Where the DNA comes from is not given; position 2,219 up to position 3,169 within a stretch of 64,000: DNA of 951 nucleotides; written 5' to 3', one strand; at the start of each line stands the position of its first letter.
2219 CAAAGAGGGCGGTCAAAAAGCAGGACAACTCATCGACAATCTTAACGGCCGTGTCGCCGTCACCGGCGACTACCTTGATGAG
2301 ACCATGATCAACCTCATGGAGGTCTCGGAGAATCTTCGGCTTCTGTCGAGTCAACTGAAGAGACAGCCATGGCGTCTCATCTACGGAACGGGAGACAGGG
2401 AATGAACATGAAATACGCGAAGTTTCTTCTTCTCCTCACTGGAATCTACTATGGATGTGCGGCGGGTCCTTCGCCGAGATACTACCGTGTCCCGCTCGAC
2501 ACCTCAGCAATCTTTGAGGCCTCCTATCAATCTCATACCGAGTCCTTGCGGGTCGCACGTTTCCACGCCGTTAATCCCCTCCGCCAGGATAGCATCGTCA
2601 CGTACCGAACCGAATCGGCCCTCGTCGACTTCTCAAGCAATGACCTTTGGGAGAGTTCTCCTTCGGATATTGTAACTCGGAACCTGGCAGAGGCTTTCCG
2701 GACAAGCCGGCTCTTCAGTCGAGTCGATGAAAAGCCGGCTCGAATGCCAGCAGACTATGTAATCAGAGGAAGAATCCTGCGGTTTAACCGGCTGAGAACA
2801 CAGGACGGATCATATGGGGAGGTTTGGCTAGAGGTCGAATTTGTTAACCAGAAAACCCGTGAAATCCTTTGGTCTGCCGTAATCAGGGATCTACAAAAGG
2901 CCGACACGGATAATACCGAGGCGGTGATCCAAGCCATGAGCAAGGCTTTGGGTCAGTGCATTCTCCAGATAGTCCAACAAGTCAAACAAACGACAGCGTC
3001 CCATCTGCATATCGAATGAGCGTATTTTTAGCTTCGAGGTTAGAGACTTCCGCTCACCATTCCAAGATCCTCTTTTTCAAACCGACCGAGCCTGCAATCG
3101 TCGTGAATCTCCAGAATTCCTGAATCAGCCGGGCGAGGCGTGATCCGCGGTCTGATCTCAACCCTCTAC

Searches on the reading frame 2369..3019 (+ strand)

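Call 66: search_protein_families(library=pfam, proteins=[window:2369-3019:+])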
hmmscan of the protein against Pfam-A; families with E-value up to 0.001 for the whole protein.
window:2369-3019:+ (216 aa): 1 family
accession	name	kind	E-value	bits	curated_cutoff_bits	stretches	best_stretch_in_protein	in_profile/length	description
PF03886.18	ABC_trans_aux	-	2.3e-09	37.5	26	1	55-201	15-160/161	ABC-type transport auxiliary lipoprotein component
